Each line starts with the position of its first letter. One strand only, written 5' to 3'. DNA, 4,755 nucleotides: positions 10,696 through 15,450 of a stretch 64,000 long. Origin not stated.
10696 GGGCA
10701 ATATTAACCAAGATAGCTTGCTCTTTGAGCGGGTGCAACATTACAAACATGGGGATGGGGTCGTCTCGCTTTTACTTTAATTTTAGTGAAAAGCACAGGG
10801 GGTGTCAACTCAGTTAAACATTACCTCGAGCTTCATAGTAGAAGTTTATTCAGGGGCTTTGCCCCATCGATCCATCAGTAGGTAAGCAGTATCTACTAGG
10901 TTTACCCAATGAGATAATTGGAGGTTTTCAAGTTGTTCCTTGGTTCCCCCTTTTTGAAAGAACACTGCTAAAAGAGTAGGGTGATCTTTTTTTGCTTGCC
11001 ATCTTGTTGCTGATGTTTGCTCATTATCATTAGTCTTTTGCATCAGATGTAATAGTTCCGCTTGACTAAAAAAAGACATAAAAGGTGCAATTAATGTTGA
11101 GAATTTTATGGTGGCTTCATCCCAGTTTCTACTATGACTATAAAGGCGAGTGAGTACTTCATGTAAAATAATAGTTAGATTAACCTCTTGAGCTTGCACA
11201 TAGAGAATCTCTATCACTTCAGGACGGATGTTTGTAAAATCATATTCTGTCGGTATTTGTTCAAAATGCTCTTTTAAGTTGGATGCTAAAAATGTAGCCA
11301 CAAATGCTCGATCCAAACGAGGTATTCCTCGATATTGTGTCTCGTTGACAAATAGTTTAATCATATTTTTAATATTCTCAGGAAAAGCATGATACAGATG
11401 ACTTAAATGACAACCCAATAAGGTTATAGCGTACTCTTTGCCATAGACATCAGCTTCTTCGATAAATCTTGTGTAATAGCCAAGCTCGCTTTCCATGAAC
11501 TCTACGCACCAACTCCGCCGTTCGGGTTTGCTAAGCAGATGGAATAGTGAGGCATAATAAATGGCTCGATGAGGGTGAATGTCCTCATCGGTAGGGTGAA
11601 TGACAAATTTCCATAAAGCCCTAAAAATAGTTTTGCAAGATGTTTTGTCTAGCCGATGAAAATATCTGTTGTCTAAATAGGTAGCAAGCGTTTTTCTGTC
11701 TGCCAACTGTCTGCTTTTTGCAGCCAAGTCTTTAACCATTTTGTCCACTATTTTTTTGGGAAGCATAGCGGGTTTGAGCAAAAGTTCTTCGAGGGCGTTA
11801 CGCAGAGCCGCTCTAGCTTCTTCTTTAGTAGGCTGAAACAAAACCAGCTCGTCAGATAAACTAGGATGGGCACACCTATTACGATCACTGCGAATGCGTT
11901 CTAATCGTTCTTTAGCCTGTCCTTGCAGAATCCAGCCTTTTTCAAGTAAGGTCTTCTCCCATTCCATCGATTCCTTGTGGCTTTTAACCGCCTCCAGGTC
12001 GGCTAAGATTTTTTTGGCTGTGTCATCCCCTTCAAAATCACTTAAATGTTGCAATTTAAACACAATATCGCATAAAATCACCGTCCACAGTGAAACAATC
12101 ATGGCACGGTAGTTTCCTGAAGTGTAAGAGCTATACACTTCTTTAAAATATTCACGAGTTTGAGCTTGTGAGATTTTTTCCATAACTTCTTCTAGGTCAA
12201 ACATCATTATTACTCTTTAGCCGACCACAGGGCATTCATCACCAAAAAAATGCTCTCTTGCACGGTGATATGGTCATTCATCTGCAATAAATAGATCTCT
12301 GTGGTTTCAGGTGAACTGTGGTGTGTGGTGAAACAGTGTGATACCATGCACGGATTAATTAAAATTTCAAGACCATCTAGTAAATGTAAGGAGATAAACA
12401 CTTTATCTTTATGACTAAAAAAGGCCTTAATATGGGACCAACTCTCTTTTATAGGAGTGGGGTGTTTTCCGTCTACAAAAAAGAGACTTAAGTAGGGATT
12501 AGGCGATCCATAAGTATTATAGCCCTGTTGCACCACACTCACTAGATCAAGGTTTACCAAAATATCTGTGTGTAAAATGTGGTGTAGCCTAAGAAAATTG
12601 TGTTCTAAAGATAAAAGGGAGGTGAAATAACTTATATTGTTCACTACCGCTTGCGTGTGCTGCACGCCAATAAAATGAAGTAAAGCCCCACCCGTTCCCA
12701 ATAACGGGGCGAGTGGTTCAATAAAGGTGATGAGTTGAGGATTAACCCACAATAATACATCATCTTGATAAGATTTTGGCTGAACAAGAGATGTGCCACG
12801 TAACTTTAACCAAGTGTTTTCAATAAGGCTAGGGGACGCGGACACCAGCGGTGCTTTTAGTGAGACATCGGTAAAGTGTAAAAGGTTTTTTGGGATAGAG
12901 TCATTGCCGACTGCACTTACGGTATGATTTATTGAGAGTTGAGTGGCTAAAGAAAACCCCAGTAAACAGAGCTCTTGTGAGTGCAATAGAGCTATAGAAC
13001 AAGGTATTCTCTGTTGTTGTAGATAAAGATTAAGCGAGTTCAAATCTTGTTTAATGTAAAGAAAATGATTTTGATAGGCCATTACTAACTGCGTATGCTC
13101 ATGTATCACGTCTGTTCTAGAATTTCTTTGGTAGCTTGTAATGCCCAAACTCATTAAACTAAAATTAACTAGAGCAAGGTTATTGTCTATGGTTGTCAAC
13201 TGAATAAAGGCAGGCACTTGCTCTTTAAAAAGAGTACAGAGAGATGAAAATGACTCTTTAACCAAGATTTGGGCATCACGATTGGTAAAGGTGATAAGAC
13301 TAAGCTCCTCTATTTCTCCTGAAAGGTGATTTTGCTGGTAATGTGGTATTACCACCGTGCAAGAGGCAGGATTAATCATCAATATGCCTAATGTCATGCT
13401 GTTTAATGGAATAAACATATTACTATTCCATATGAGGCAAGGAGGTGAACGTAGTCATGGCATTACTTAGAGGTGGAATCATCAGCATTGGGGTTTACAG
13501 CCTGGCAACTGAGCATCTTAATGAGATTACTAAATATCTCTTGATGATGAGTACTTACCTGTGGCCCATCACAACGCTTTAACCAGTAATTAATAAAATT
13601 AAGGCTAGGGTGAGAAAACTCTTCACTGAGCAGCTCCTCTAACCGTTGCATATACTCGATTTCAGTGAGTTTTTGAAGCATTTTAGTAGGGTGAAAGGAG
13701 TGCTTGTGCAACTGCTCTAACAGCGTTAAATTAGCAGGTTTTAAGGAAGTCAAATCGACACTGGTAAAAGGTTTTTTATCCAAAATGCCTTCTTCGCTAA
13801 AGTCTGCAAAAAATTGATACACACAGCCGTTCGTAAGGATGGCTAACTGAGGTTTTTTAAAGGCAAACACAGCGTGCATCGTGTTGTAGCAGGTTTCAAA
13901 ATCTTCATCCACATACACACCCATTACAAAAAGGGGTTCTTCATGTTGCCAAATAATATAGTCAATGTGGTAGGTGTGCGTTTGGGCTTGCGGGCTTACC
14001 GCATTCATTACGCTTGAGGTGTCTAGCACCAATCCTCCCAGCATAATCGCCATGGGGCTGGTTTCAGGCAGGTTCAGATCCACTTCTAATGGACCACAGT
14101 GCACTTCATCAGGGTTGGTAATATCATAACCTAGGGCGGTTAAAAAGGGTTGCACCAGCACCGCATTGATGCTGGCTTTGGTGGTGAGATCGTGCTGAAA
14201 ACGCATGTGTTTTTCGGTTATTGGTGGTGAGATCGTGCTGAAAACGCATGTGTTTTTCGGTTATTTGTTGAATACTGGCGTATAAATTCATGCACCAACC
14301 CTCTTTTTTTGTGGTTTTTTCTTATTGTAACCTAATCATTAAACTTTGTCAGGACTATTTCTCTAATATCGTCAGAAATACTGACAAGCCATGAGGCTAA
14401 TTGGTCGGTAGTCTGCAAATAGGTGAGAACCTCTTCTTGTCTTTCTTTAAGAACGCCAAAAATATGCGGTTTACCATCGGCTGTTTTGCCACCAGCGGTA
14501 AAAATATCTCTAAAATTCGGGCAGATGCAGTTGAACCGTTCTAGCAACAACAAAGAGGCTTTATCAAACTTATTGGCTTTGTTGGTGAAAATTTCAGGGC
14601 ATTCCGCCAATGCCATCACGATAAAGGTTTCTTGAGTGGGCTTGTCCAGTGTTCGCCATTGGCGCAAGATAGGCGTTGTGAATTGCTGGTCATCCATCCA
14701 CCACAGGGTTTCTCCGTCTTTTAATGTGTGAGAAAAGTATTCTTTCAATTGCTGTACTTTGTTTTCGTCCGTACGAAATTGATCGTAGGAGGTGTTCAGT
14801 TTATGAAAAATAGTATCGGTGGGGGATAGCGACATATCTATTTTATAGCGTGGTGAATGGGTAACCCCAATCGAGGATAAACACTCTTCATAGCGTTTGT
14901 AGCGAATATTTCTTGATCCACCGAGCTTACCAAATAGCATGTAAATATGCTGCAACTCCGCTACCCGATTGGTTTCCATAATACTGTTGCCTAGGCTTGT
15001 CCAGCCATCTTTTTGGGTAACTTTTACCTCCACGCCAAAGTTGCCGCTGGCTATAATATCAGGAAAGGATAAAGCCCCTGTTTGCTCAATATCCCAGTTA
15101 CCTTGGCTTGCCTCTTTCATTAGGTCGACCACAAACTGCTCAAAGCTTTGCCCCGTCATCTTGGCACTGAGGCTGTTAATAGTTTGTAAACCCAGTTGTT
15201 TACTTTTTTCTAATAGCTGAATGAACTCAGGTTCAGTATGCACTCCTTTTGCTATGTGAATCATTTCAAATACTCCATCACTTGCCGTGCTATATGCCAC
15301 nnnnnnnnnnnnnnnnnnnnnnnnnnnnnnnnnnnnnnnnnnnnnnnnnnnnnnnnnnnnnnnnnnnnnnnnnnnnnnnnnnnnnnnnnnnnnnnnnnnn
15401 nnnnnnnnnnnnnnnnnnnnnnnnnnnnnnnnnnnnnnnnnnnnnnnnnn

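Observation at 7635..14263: Minus-strand six-gene operon mixing a paralogous multi-repeat protein family with a HEPN protein and an XAT acetyltransferase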

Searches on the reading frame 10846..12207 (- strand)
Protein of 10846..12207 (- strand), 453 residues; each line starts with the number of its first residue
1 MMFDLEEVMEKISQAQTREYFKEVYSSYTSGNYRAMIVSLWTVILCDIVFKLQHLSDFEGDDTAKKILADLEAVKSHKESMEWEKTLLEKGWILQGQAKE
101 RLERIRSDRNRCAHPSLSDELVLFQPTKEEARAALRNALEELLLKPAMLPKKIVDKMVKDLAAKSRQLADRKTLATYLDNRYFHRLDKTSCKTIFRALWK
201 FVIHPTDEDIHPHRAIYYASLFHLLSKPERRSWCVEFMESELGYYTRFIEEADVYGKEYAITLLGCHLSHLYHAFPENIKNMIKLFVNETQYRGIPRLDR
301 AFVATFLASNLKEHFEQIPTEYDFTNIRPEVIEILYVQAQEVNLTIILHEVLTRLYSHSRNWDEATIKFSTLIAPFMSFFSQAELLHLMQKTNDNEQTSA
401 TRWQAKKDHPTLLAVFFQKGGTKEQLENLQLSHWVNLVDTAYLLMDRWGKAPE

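Call 3: search_protein_families(library=pfam, proteins=[window:10846-12207:-], max_evalue=1)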
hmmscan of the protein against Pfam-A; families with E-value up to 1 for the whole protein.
window:10846-12207:- (453 aa): 3 families
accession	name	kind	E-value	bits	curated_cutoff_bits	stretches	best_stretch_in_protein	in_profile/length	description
PF13643.11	DUF4145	-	0.013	16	23.1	1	93-136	49-85/88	Domain of unknown function (DUF4145)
PF15458.11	NTR2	-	0.19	11.8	27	1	69-149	144-211/230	Nineteen complex-related protein 2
PF22220.1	QSOX_pErv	-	0.51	11.7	27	0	348-405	14-70/89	Quiescin sulphydryl oxidase pseudo-Erv domain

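Call 4: search_protein_families(library=ncbifam, proteins=[window:10846-12207:-], max_evalue=1)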
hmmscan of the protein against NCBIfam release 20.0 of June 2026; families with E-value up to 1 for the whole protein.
window:10846-12207:- (453 aa): 1 family
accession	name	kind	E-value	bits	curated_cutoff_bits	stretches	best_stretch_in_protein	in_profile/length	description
TIGR04258.1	4helix_suffix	equivalog_domain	0.11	12.5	40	0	414-431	28-45/49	four helix bundle suffix domain-containing protein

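Call 15: search_protein_families(library=padloc, proteins=[window:10846-12207:-], max_evalue=1)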
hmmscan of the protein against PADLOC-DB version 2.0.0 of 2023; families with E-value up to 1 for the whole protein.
window:10846-12207:- (453 aa): 2 families
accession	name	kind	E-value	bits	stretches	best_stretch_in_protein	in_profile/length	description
PDLC04108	PD-T7-3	-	5.5e-96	320.4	1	3-418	4-414/432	-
PDLC02349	AbiN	-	0.016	13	1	239-316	64-128/165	AbiN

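Call 16: search_protein_families(library=phrogs, proteins=[window:10846-12207:-], max_evalue=1)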
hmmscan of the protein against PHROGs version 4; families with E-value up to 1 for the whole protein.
window:10846-12207:- (453 aa): 1 family
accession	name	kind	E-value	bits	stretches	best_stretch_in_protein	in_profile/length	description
phrog_10959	-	unknown function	0.37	11.9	0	285-344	59-113/122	-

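Call 54: find_homologous_proteins(query=window:10846-12207:-, max_evalue=1e-10)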
Query window:10846-12207:- (453 aa): 8 proteins with E <= 1e-10 among 7573 candidates.
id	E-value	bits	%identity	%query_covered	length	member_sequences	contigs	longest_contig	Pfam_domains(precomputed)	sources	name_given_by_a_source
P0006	0.0e+0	1029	100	100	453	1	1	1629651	-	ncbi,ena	-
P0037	2.3e-45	174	32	92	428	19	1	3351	-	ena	-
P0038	8.9e-40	155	30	87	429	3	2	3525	-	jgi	jgi:hypothetical protein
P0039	1.9e-39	154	35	66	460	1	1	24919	-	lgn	-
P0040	3.7e-20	90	35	34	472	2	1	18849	-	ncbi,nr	ncbi:MAG: hypothetical protein SWX82_28510 [Cyanobacteriota bacterium]|nr:hypothetical protein [Cyan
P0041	9.6e-20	89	35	34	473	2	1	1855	PF27235.1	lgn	-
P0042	5.3e-16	77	25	87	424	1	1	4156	PF27235.1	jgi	jgi:hypothetical protein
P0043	2.2e-14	71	35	32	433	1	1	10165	PF27235.1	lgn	-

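Call 55: find_encoding_contigs(protein=P0039, flank=6000, max_places=2)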
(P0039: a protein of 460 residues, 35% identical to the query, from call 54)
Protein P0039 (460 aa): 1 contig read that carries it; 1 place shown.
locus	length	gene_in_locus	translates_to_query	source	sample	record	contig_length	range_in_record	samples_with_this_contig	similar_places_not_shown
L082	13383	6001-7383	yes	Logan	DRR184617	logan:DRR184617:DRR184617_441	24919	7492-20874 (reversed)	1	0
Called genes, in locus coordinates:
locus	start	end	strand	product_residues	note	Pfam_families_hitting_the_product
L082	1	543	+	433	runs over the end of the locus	PF13408:Zn_ribbon_recom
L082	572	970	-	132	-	-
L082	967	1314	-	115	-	-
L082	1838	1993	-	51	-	-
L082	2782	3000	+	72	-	-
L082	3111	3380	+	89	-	-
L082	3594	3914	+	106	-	-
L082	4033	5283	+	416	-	-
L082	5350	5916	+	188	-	-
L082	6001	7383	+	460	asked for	-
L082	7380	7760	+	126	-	-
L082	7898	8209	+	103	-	PF06114:Peptidase_M78 (weak)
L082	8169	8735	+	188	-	PF02075:RuvC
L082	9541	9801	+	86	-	-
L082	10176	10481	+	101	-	-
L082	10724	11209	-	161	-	-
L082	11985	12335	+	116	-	PF02452:PemK_toxin (faint)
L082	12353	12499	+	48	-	-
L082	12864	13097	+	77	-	PF01381:HTH_3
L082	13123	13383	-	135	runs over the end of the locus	-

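Call 65: search_solved_structures(query=window:10846-12207:-, max_evalue=0.01, show_alignments=1)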
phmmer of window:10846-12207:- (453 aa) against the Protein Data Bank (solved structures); distinct sequences matched with E-value up to 0.01: 3.
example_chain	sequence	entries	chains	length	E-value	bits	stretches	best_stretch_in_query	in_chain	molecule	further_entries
9wxf_A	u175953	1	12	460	3.6e-47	164.6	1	2-398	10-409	Dandelion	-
9wx2_A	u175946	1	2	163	3.2e-32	115.3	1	2-148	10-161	Dandelion-hepn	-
9wwz_A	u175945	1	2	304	3e-09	39.6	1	149-398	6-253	Dandelion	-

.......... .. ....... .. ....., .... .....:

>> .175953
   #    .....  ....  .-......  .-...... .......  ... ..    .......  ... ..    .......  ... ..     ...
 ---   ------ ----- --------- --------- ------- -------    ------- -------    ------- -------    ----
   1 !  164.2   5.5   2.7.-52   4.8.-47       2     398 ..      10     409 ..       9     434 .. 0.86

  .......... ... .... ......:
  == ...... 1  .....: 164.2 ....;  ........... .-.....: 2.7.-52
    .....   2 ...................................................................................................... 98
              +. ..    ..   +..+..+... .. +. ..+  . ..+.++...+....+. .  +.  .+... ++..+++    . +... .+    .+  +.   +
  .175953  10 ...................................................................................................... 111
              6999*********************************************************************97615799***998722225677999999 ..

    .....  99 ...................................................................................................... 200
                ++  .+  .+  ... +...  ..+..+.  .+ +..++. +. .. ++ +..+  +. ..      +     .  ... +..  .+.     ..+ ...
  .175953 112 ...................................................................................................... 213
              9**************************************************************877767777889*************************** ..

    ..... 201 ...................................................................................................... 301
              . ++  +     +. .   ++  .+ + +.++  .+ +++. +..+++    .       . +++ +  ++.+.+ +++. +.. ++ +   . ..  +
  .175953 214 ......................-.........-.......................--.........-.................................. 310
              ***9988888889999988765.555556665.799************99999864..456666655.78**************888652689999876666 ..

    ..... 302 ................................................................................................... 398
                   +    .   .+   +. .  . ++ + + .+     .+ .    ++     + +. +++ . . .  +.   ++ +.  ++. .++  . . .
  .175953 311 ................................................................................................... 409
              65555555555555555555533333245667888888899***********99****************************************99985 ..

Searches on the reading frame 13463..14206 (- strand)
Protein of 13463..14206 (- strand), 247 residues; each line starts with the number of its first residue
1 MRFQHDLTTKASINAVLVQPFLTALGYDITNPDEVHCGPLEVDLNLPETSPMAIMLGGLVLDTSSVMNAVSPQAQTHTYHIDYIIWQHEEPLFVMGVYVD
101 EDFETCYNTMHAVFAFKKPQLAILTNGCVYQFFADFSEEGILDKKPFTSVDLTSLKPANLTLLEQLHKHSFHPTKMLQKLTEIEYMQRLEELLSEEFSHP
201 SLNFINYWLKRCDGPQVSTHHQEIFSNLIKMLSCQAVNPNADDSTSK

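Call 3: search_protein_families(library=pfam, proteins=[window:13463-14206:-], max_evalue=1)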
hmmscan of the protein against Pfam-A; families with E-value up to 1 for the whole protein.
window:13463-14206:- (247 aa): 1 family
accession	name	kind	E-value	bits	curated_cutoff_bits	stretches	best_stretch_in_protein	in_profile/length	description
PF04313.20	HSDR_N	-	0.025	14.9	25.1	0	16-36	10-30/198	Type I restriction enzyme R protein N terminus (HSDR_N)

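Call 4: search_protein_families(library=ncbifam, proteins=[window:13463-14206:-], max_evalue=1)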
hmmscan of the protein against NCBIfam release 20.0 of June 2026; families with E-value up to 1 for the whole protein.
window:13463-14206:- (247 aa): 0 families

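Call 15: search_protein_families(library=padloc, proteins=[window:13463-14206:-], max_evalue=1)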
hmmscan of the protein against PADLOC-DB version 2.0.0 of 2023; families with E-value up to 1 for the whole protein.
window:13463-14206:- (247 aa): 0 families

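Call 16: search_protein_families(library=phrogs, proteins=[window:13463-14206:-], max_evalue=1)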
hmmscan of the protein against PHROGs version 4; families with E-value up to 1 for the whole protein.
window:13463-14206:- (247 aa): 1 family
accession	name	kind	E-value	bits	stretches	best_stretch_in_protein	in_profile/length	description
phrog_4225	-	DNA, RNA and nucleotide metabolism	7.6e-32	111.7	2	80-239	65-225/357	endonuclease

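Call 66: search_solved_structures(query=window:13463-14206:-, max_evalue=1)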
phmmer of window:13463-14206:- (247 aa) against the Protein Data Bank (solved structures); distinct sequences matched with E-value up to 1: 2.
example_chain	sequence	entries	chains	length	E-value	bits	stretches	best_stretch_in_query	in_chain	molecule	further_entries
8b9z_b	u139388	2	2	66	0.027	17.1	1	52-101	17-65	RH45008p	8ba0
8esw_A3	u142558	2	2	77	0.034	16.8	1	52-102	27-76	RH45008p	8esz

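Call 87: find_related_loci(query=window:13463-14206:-, collection=metagenome_contigs, flank=10000)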
Query window:13463-14206:- (247 aa) in metagenome_contigs; peptide patterns used: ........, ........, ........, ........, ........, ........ (x = any residue, [..] = any of these).
75 stretches matched a pattern, but none encodes a relative of the query by tblastn (E <= 1e-3).

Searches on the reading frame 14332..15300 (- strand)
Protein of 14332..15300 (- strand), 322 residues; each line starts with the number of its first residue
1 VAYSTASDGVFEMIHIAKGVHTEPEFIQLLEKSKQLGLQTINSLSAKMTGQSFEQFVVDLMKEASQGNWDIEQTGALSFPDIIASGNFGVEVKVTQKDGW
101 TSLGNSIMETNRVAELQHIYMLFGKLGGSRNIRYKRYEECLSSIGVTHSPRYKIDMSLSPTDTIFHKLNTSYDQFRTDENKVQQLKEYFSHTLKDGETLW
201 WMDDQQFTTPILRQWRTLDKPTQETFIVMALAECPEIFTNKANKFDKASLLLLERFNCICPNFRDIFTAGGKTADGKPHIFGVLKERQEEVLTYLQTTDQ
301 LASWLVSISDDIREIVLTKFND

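Call 3: search_protein_families(library=pfam, proteins=[window:14332-15300:-], max_evalue=1)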
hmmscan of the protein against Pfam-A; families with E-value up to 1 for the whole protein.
window:14332-15300:- (322 aa): 0 families

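Call 4: search_protein_families(library=ncbifam, proteins=[window:14332-15300:-], max_evalue=1)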
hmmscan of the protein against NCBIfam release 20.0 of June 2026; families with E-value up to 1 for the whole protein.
window:14332-15300:- (322 aa): 0 families

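Call 15: search_protein_families(library=padloc, proteins=[window:14332-15300:-], max_evalue=1)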
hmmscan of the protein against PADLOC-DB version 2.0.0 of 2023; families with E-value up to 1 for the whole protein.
window:14332-15300:- (322 aa): 1 family
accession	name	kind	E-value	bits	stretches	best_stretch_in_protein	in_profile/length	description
PDLC03508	REase_II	-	4.8e-42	142.1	1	50-272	29-258/340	Type II restriction enzyme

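Call 16: search_protein_families(library=phrogs, proteins=[window:14332-15300:-], max_evalue=1)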
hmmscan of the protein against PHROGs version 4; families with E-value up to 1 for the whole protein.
window:14332-15300:- (322 aa): 1 family
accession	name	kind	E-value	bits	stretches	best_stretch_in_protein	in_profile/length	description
phrog_27551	-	unknown function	0.062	14.2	0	65-95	10-40/71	-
